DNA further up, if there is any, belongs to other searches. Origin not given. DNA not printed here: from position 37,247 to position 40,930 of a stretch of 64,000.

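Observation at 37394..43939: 2181-aa giant protein with a split bleomycin-hydrolase/PepC-like cysteine peptidase signature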

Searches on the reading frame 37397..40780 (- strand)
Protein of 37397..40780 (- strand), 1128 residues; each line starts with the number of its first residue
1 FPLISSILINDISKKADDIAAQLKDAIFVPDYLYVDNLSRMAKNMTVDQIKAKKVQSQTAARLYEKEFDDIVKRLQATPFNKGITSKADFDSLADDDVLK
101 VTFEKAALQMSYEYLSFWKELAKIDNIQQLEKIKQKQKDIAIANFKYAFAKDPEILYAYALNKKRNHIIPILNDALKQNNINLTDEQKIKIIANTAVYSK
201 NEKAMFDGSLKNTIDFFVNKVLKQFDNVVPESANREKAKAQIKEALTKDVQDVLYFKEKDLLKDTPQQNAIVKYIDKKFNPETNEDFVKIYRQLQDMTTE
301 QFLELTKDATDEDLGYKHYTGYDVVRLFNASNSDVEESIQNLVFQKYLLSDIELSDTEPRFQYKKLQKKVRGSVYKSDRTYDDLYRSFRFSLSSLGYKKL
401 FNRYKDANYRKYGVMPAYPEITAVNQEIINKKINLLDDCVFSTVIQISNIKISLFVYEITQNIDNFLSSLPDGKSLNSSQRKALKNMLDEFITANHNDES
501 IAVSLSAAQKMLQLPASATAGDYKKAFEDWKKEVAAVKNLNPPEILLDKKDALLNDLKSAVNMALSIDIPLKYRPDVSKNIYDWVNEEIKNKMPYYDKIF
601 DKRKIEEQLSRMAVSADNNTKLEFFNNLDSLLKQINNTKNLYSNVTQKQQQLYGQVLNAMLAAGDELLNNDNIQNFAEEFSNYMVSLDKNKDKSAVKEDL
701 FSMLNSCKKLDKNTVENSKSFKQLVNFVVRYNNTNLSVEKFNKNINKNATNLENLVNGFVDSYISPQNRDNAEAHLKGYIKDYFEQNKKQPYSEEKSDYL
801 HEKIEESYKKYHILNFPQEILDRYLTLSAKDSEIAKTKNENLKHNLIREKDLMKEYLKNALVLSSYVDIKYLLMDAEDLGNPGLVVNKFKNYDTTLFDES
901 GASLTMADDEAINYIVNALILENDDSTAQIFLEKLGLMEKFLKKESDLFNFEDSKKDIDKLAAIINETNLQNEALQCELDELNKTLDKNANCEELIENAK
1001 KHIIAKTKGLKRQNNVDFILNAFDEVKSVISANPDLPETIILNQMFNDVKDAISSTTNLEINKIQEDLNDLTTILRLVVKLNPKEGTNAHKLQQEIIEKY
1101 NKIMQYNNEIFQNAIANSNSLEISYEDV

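Call 77: predict_structure(alignment_id=A10)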
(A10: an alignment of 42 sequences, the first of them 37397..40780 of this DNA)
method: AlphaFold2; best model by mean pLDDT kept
length: 1128 residues; sequences in the alignment: 42
mean_pLDDT: 88.0   pTM: 0.70
mean pLDDT of the five models: 88.0, 86.9, 84.3, 84.3, 83.6
residues with pLDDT >= 90: 589; 70-90: 492; 50-70: 35; < 50: 12
segments of 3 or more residues with pLDDT < 50: 1-10
pLDDT, mean of each block of 10 residues (from residue 1): 31 80 90 94 96 85 86 85 87 94 94 87 93 93 94 93 83 93 89 87 91 94 93 94 95 93 86 93 94 96 94 91 92 87 89 85 87 83 92 86 83 76 82 90 89 89 88 85 87 82 89 89 92 85 88 90 91 93 89 72 84 74 84 85 86 93 93 92 88 93 93 93 95 89 89 91 89 89 68 86 92 92 96 95 93 94 92 87 88 79 83 92 86 92 92 92 89 90 80 89 92 90 90 78 87 87 88 90 91 94 91 75 59
secondary structure, 60 per line:
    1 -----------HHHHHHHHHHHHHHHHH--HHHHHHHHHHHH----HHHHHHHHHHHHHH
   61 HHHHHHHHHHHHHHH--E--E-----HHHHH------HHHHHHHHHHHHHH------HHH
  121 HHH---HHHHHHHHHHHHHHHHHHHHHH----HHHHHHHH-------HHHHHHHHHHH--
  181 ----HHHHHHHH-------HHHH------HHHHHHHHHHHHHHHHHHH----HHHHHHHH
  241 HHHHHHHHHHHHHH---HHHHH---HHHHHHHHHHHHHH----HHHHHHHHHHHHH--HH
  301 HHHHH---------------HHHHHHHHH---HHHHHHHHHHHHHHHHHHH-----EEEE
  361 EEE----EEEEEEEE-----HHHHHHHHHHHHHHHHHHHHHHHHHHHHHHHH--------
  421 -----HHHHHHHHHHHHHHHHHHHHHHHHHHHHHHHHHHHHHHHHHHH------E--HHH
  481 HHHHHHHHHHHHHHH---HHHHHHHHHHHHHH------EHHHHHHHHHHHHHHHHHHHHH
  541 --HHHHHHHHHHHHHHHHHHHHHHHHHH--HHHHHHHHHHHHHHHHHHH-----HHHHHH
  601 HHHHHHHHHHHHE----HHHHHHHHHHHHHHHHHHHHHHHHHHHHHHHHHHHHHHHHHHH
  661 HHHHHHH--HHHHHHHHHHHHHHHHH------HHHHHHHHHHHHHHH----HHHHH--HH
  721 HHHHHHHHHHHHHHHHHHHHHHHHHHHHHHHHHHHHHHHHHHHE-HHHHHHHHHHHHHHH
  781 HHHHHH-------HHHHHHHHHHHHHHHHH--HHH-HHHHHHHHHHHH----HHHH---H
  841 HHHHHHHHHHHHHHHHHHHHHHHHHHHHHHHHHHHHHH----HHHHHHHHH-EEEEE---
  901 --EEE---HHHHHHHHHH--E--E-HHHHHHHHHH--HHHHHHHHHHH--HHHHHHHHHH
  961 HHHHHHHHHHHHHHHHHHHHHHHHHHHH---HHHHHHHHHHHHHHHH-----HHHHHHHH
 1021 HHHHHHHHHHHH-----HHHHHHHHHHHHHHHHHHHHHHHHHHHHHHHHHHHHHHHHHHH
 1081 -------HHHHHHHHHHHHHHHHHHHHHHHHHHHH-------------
elements in order (helices of 4 or more, strands of 3 or more residues): H12-28 H31-42 H47-75 H87-91 H98-111 H118-123 H127-148 H153-160 H168-178 H185-192 H200-203 H210-228 H233-254 H258-262 H266-279 H284-296 H299-305 H321-329 H333-351 E357-363 E368-375 H381-412 H426-468 H478-495 H499-512 H520-540 H543-568 H571-589 H595-612 H618-667 H670-686 H693-707 H712-716 H719-763 H766-786 H794-810 H817-828 H833-836 H840-878 H883-891 E893-897 E903-905 H909-918 H926-935 H938-948 H951-988 H992-1007 H1013-1032 H1038-1080 H1088-1115

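Call 79: fold_search(model_id=the predicted structure, library=pdb)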
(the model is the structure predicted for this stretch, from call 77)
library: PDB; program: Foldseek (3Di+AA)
matches with E <= 10: 193; with E <= 0.001: 0
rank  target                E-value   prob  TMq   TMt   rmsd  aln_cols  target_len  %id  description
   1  9exk                  5.2e-03  0.15  0.06  0.07  41.7      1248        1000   10  Scalable protein design using hallucination in a relaxed sequence space (released 2024-10-16)
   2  7mqa_SP               5.8e-02  0.08  0.06  0.04  43.5      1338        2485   10  Cryo-EM structure of the human SSU processome, state post-A1 (released 2021-09-22)
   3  9gm7_A                6.3e-02  0.08  0.07  0.06  79.6      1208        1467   10  MukBEF in a nucleotide-bound state with open neck gate (monomer) (released 2025-03-26)
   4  8w20_A                9.6e-02  0.08  0.06  0.08  63.8       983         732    8  Umb1 umbrella toxin particle (released 2024-04-17)
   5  7nyx_A                1.2e-01  0.06  0.06  0.05  77.5      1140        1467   11  Cryo-EM structure of the MukBEF-MatP-DNA monomer (closed conformation) (released 2021-07-07)
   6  7nyw_B                1.8e-01  0.06  0.05  0.06  47.4       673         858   12  Cryo-EM structure of the MukBEF-MatP-DNA head module (released 2021-07-07)
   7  7mqa_LM               1.8e-01  0.05  0.06  0.05  63.3      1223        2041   10  Cryo-EM structure of the human SSU processome, state post-A1 (released 2021-09-22)
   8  8tf5                  1.9e-01  0.14  0.06  0.13  26.9       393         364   12  Crystal structure of orphan G protein-coupled receptor 6, pseudoapo form (released 2024-12-04)
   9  9y6s_5c               2.1e-01  0.12  0.10  0.03  48.3      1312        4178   10  96-nm repeat of the Leishmania tarentolae doublet microtubule (released 2025-12-17)
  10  8wcw_B                2.7e-01  0.28  0.09  0.15  25.2       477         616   11  Cryo-EM structure of MsRv1273c/72c from Mycobacterium smegmatis in the IFapo state (released 2025-03-26)
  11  9y6s_9Q               3.2e-01  0.08  0.09  0.03  46.0      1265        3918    8  96-nm repeat of the Leishmania tarentolae doublet microtubule (released 2025-12-17)
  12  8cwy_A                3.4e-01  0.13  0.06  0.13  32.5       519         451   11  Accurate computational design of genetically encoded 3D protein crystals (released 2023-11-01)
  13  4haz_C                3.4e-01  0.08  0.08  0.09  30.2       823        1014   11  Crystal structure of CRM1 inhibitor Leptomycin B in complex with CRM1(R543S,K548E,K579Q)-Ran-RanBP1 (released 2013-01-09)
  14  6bqg                  3.7e-01  0.13  0.06  0.12  19.8       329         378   12  Crystal structure of 5-HT2C in complex with ergotamine (released 2018-02-14)
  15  8i4x_B                3.9e-01  0.03  0.05  0.05  90.9       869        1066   12  Cryo-EM structure of 5-subunit Smc5/6 (released 2024-06-26)
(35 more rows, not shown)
